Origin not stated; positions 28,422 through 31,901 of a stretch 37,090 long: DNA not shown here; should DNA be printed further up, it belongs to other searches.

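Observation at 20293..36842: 16-kb seven-gene surface/transport operon with no characterised counterpart known to me: candidate undescribed system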

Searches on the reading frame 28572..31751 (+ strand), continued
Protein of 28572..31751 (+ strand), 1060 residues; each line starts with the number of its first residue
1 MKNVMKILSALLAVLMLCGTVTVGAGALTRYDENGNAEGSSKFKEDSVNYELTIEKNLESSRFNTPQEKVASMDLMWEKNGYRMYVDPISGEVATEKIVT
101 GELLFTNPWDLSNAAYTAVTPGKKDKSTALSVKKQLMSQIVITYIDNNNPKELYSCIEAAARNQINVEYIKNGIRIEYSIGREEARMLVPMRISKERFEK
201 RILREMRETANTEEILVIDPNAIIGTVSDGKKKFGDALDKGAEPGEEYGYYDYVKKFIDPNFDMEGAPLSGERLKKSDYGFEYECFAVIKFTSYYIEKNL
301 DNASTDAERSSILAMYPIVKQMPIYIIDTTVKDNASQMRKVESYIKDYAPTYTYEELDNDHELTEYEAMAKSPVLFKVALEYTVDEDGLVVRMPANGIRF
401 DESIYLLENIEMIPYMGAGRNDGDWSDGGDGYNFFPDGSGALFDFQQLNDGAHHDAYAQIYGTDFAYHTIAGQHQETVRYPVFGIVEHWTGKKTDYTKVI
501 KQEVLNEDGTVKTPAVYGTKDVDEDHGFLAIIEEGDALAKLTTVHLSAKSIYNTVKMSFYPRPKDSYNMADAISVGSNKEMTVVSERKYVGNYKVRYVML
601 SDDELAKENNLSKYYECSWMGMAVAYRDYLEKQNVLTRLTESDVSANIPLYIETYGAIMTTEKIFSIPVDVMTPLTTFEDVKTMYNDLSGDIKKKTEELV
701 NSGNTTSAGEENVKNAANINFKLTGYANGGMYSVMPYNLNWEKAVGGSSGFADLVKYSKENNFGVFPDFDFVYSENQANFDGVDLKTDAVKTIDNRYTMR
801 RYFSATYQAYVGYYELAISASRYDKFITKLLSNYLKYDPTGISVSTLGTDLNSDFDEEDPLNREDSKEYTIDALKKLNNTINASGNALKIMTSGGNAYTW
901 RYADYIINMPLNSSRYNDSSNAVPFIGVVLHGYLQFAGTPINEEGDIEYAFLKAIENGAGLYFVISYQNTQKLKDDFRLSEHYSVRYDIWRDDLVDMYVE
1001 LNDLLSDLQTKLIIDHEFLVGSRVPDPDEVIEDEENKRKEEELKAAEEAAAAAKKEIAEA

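Call 44: predict_structure(alignment_id=A2)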
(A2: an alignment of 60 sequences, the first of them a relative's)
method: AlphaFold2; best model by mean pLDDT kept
length: 1180 residues; sequences in the alignment: 60
mean_pLDDT: 79.9   pTM: 0.71
mean pLDDT of the five models: 79.9, 79.2, 75.9, 75.5, 74.2
residues with pLDDT >= 90: 363; 70-90: 578; 50-70: 141; < 50: 98
segments of 3 or more residues with pLDDT < 50: 1-4, 14-51, 162-164, 371-374, 469-480, 1088-1117
pLDDT, mean of each block of 10 residues (from residue 1): 50 47 31 29 44 75 93 93 93 92 82 89 80 82 85 83 65 90 86 83 88 84 85 85 73 82 81 65 83 93 66 81 90 90 89 85 67 61 93 77 76 74 83 90 87 90 68 46 50 73 94 90 95 92 90 94 79 83 93 94 86 70 69 90 92 71 69 64 61 65 83 86 87 69 73 91 92 88 88 77 93 91 88 95 88 74 89 95 92 92 86 84 73 73 83 90 91 88 86 90 88 89 83 83 90 88 88 86 56 32 31 47 84 82 76 93 92 92
secondary structure, 60 per line:
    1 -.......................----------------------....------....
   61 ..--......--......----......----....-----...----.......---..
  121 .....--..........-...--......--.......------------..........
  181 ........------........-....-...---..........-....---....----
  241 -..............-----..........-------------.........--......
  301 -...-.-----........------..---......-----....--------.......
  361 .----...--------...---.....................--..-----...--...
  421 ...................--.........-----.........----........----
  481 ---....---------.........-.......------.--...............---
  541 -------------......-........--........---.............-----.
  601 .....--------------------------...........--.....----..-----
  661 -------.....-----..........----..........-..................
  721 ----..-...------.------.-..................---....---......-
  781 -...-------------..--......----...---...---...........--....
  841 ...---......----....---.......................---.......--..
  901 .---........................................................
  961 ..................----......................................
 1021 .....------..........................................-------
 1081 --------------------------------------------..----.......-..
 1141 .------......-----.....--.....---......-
elements in order (helices of 4 or more, strands of 3 or more residues): H2-24 H47-50 H57-62 E65-70 E73-78 E83-88 E93-96 H109-115 E119-125 E128-133 H134-137 E144-149 E152-158 E171-173 H174-188 H195-202 E204-207 H215-224 H226-229 E233-236 H242-255 H261-270 E284-292 E295-300 E312-319 E331-336 E342-345 E354-361 E377-379 E383-403 E413-415 E418-439 E442-450 E456-464 E469-472 H473-476 E484-487 E497-505 H507-513 H523-537 E554-559 E561-568 E571-578 H582-594 E600-605 H632-642 E645-649 H668-671 H678-681 E682-687 E692-701 H703-720 H746-763 E767-770 H774-779 E782-784 H802-807 E812-814 H824-834 E837-843 H847-852 H857-860 H865-886 E890-896 E899-901 H905-978 H983-1025 H1032-1073 E1131-1137 E1148-1153 E1159-1163 E1166-1170 E1174-1179

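Call 48: fold_search(model_id=the predicted structure, library=pdb)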
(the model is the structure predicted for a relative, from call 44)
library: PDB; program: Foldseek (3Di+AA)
matches with E <= 10: 871; with E <= 0.001: 47
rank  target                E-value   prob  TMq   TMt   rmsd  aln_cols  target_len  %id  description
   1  5opq_D                5.8e-22  1.00  0.38  0.64   7.9       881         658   11  A 3,6-anhydro-D-galactosidase produced by Zobellia galactanivorans. This is an exo-lytic enzyme that hydrolyzes termin (released 2017-11-29)
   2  5wzn_A                2.5e-18  1.00  0.38  0.67   8.4       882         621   10  Alpha-N-acetylgalactosaminidase NagBb from Bifidobacterium bifidum - GalNAc complex (released 2017-06-07)
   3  5wzp_A                3.5e-18  1.00  0.36  0.66   8.6       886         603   10  Alpha-N-acetylgalactosaminidase NagBb from Bifidobacterium bifidum - ligand free (released 2017-06-07)
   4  5wzr_A                5.8e-18  1.00  0.38  0.66   8.3       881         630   11  Alpha-N-acetylgalactosaminidase NagBb from Bifidobacterium bifidum - Gal-NHAc-DNJ complex (released 2017-06-07)
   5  5wzp_B                3.4e-17  1.00  0.37  0.67   8.3       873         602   11  Alpha-N-acetylgalactosaminidase NagBb from Bifidobacterium bifidum - ligand free (released 2017-06-07)
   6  5wzr_B                6.1e-17  1.00  0.38  0.67   8.4       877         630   10  Alpha-N-acetylgalactosaminidase NagBb from Bifidobacterium bifidum - Gal-NHAc-DNJ complex (released 2017-06-07)
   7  5wzn_B                6.4e-17  1.00  0.38  0.68   8.5       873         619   11  Alpha-N-acetylgalactosaminidase NagBb from Bifidobacterium bifidum - GalNAc complex (released 2017-06-07)
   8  5wzq_A                6.4e-17  1.00  0.37  0.66   8.8       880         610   10  Alpha-N-acetylgalactosaminidase NagBb from Bifidobacterium bifidum - quadruple mutant (released 2017-06-07)
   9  5wzq_B                7.9e-16  1.00  0.37  0.67   8.6       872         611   10  Alpha-N-acetylgalactosaminidase NagBb from Bifidobacterium bifidum - quadruple mutant (released 2017-06-07)
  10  6sh9_B                9.1e-12  1.00  0.30  0.27  14.8       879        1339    9  EngBF DARPin Fusion 4b D12 (released 2019-11-06)
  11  6qep                  1.6e-11  1.00  0.30  0.27  14.8       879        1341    8  EngBF DARPin Fusion 4b H14 (released 2019-11-06)
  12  6qfk_A                1.7e-11  1.00  0.29  0.26  15.5       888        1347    8  EngBF DARPin Fusion 4b G10 (released 2019-11-06)
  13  8a19_A                2.0e-11  1.00  0.29  0.26  15.4       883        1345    9  Structure of a leucinostatin derivative determined by host lattice display : L1E4V1 construct (released 2022-12-07)
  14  6qev_B                4.6e-11  1.00  0.29  0.26  16.1       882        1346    9  EngBF DARPin Fusion 4b B6 (released 2019-11-06)
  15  2zxq                  4.8e-11  1.00  0.30  0.30  14.9       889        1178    9  Crystal structure of endo-alpha-N-acetylgalactosaminidase from Bifidobacterium longum (EngBF) (released 2009-06-16)
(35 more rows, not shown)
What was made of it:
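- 28572..34757 (+): 2061-aa exported DUF5696 protein with a GH129/GH101-like three-domain core (beta-sandwich, TIM barrel, C-terminal beta-sandwich). Foldseek hits are DagB 5opq (E 6e-22), NagBb 5wzn (E 2.5e-18) and GH101 (call 48).
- On GH129 / GH101 glycoside hydrolases: Foldseek gives 5opq E 6e-22 and 5wzn E 2.5e-18, with TM 0.64-0.68 on the target (call 48).
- The DUF5696 model matches DagB, NagBb, GH101 and GH36 (E 6e-22 to 1e-8, call 48).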
